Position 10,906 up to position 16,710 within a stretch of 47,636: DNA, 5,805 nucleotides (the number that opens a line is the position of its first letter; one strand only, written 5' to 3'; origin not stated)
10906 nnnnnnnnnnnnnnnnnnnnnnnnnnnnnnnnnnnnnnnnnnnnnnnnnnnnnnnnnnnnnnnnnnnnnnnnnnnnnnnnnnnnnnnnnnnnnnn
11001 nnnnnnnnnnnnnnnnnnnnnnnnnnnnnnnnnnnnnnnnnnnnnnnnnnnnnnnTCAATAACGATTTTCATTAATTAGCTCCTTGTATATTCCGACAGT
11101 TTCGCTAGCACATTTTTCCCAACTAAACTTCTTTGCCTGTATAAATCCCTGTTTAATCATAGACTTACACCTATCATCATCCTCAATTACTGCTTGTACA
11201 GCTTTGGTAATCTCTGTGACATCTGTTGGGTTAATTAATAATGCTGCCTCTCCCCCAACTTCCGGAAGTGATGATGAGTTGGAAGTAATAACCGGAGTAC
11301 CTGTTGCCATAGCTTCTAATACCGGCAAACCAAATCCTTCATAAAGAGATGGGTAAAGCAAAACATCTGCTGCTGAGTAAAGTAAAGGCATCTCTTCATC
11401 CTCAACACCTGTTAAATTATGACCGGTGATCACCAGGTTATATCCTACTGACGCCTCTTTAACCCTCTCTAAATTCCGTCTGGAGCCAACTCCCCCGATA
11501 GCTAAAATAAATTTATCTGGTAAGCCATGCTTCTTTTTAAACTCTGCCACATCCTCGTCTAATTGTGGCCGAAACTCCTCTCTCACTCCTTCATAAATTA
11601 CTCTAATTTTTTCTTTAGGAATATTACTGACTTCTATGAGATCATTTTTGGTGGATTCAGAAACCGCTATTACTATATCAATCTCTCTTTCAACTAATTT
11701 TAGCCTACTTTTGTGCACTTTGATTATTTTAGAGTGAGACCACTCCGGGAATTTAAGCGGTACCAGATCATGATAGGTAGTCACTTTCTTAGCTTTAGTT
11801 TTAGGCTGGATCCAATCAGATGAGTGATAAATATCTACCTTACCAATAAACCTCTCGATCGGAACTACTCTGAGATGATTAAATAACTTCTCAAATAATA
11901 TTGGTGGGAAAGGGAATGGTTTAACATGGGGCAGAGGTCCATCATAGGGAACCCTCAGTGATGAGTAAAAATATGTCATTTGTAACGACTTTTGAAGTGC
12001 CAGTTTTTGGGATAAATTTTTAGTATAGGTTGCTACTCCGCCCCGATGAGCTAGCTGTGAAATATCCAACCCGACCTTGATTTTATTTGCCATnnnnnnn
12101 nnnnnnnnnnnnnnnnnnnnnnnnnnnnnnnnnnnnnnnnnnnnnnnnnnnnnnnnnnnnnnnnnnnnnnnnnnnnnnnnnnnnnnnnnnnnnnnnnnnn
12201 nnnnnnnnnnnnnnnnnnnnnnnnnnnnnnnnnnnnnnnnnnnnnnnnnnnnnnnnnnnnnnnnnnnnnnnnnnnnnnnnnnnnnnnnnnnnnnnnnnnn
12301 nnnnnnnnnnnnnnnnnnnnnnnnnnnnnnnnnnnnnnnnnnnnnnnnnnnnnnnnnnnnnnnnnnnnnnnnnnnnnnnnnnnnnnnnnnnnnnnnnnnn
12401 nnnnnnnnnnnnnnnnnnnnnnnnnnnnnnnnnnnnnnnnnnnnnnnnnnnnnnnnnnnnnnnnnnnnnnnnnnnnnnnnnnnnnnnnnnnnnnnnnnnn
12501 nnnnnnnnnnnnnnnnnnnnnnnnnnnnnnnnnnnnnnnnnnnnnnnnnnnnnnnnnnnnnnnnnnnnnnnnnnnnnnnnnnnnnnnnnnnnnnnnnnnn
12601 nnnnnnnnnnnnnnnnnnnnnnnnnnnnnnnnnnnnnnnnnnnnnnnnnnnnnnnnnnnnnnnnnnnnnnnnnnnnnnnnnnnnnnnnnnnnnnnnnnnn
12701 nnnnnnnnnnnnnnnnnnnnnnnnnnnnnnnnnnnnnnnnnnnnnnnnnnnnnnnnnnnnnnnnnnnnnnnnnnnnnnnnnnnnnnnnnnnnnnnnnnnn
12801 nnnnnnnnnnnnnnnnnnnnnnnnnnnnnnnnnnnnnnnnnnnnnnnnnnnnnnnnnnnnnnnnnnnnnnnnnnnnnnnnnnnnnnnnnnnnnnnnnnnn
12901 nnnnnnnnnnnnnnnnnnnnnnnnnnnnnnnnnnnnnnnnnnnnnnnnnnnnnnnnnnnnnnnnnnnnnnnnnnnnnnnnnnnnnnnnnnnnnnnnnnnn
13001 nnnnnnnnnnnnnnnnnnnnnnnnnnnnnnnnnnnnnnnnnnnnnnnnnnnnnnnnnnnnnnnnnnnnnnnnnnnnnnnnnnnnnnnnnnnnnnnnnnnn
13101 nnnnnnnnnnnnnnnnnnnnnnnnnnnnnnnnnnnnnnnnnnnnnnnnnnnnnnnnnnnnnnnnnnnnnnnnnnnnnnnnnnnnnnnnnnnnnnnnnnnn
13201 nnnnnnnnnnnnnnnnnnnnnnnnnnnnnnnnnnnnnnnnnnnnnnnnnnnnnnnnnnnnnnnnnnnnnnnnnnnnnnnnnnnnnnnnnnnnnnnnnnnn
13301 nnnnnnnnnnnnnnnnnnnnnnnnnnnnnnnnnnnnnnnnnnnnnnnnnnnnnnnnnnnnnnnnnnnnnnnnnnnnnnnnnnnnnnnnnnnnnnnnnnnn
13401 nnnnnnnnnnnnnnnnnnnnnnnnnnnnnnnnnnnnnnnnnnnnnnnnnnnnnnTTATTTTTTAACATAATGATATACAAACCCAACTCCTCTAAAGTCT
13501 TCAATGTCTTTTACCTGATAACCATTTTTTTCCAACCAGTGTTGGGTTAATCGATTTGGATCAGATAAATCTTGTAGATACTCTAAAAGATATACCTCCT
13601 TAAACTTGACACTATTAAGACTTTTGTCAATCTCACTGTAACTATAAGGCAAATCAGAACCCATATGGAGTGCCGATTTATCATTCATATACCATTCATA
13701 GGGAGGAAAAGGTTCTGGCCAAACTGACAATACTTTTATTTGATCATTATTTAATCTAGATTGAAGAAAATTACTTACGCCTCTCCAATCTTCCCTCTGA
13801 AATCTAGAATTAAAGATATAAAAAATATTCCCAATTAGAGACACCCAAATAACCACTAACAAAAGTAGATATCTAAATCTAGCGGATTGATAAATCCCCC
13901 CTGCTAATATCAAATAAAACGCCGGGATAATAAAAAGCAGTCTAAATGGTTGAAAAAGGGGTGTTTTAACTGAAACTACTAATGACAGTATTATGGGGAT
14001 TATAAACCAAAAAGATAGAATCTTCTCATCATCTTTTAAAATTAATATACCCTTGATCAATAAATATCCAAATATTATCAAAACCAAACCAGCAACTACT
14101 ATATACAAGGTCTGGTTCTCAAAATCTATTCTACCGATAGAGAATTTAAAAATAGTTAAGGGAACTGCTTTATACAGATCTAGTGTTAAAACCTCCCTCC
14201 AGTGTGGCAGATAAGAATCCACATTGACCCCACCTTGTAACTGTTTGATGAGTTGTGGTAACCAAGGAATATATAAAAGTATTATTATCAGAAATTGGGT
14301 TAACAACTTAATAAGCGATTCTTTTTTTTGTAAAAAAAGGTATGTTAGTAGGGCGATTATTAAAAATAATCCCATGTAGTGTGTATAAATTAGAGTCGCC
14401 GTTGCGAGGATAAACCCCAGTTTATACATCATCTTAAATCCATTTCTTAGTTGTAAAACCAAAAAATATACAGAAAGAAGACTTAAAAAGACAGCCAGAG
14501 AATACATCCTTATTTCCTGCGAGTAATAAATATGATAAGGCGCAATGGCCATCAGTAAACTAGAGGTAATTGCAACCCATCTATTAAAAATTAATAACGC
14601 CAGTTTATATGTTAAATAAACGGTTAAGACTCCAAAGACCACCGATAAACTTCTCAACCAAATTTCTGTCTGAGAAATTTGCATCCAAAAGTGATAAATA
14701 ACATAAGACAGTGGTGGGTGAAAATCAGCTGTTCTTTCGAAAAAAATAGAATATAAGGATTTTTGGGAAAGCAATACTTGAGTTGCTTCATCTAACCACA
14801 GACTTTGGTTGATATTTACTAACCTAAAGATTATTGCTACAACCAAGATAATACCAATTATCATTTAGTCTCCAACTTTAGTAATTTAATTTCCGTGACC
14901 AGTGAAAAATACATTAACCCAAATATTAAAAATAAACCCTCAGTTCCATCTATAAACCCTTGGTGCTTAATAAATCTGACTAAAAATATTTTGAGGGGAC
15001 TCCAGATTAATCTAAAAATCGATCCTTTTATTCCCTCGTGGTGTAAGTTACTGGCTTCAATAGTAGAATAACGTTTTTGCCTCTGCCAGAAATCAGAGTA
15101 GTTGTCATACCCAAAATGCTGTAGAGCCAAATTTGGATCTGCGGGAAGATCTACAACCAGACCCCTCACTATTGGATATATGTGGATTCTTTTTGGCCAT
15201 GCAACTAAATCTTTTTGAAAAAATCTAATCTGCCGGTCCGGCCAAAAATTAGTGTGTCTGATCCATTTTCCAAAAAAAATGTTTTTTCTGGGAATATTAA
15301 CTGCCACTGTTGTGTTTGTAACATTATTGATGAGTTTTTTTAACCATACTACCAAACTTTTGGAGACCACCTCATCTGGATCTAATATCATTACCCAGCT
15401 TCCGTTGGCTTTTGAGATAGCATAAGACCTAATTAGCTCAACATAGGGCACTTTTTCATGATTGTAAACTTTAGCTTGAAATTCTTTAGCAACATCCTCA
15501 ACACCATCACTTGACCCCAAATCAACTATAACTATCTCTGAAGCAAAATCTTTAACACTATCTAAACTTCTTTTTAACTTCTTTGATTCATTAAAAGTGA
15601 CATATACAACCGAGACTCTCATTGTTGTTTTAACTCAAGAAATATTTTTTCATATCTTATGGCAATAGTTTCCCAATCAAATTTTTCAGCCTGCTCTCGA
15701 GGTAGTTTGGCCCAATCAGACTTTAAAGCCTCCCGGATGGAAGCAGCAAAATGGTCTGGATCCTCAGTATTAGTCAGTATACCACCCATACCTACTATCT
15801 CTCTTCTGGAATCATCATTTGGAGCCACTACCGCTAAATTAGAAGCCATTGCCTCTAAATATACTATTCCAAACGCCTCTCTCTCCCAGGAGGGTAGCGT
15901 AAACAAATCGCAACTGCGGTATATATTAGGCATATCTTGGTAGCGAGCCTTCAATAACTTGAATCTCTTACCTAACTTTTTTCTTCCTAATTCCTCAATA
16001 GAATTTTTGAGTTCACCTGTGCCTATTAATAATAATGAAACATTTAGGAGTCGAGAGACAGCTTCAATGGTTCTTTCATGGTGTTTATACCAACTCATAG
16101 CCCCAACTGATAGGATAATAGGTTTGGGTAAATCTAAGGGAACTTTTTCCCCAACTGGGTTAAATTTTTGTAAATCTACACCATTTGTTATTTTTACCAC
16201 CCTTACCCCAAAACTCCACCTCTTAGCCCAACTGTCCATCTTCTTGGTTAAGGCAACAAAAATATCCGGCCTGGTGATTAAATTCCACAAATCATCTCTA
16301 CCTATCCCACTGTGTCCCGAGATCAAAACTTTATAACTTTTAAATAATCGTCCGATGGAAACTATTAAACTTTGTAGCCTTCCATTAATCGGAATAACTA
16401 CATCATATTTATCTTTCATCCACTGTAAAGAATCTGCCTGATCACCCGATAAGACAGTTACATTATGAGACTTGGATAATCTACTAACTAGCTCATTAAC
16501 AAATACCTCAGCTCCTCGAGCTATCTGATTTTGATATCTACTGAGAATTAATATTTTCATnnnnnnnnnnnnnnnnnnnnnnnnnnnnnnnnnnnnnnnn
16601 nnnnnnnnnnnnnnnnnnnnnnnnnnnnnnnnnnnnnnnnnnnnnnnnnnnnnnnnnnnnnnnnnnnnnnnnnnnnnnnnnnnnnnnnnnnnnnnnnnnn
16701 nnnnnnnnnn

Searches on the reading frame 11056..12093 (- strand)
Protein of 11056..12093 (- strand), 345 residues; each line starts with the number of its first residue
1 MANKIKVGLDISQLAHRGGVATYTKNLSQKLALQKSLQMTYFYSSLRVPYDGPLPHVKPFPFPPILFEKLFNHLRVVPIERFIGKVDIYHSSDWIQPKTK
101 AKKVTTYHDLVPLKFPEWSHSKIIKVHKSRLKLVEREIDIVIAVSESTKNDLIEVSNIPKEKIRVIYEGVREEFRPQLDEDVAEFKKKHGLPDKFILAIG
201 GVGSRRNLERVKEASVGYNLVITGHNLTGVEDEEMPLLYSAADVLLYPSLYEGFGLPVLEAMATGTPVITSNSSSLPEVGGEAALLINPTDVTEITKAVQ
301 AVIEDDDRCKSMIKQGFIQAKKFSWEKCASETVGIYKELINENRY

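Call 10: search_protein_families(library=pfam, proteins=[window:11056-12093:-], max_evalue=0.0001)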
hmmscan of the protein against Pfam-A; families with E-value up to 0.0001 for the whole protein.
window:11056-12093:- (345 aa): 5 families
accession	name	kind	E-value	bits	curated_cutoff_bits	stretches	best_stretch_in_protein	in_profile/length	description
PF00534.26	Glycos_transf_1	-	5.3e-23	81.9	26.4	1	186-316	41-169/172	Glycosyl transferases group 1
PF13692.12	Glyco_trans_1_4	-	1.5e-20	74.4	27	1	194-305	33-142/142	Glycosyl transferases group 1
PF13439.12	Glyco_transf_4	-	8.1e-18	65.5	28.5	1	18-172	2-168/170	Glycosyltransferase Family 4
PF20706.3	GT4-conflict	-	6.5e-09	35.7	26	1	231-278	271-318/385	Family 4 Glycosyltransferase in conflict systems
PF13524.12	Glyco_trans_1_2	-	1.5e-06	28.7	25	1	208-317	6-126/144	Glycosyl transferase-like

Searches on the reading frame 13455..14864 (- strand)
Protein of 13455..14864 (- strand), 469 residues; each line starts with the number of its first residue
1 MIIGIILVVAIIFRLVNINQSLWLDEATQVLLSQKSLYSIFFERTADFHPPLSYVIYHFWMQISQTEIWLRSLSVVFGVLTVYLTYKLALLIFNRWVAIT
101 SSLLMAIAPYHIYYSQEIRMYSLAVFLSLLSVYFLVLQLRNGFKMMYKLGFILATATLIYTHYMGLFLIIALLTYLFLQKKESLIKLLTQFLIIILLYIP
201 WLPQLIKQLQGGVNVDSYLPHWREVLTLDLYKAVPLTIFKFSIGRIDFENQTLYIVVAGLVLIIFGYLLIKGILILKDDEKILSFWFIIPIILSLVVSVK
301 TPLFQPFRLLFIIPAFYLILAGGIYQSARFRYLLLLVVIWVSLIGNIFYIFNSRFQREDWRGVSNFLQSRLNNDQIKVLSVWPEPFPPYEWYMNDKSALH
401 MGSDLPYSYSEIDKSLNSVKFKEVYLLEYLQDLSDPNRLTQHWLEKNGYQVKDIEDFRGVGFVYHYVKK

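Call 10: search_protein_families(library=pfam, proteins=[window:13455-14864:-], max_evalue=0.0001)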
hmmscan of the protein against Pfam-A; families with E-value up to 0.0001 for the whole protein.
window:13455-14864:- (469 aa): 1 family
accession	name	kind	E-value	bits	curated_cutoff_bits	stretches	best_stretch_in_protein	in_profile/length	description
PF13231.12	PMT_2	-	2.6e-09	37.9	26.1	1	49-203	2-156/160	Dolichyl-phosphate-mannose-protein mannosyltransferase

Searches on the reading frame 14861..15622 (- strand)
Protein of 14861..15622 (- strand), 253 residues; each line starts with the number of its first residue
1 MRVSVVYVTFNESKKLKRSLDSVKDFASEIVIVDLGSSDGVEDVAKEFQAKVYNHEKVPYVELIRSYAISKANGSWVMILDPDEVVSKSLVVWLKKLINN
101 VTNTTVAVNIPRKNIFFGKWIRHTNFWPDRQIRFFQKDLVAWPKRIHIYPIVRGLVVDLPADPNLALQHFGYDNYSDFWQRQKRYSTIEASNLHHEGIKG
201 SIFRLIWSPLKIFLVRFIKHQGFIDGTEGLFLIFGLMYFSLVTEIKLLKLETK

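Call 10: search_protein_families(library=pfam, proteins=[window:14861-15622:-], max_evalue=0.0001)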
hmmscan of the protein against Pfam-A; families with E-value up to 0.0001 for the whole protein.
window:14861-15622:- (253 aa): 1 family
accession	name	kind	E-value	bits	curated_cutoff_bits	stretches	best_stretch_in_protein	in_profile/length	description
PF00535.33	Glycos_transf_2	-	2.4e-17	63.8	23.3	1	4-141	1-146/168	Glycosyl transferase family 2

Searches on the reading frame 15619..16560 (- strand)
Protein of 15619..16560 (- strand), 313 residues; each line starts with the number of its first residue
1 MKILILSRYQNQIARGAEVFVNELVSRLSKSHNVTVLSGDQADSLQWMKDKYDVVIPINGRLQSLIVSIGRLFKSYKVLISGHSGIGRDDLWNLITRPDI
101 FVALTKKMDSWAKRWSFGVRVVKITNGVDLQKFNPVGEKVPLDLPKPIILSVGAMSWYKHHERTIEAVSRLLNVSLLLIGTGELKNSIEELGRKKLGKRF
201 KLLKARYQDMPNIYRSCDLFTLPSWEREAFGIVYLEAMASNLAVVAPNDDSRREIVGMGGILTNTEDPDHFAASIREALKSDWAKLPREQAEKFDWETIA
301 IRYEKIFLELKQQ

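Call 10: search_protein_families(library=pfam, proteins=[window:15619-16560:-], max_evalue=0.0001)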
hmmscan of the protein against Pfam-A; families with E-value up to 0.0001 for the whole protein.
window:15619-16560:- (313 aa): 2 families
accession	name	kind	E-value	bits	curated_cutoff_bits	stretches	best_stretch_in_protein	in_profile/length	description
PF00534.26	Glycos_transf_1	-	1.4e-26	93.5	26.4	1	139-290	8-165/172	Glycosyl transferases group 1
PF13692.12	Glyco_trans_1_4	-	7.6e-26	91.5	27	1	147-280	2-141/142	Glycosyl transferases group 1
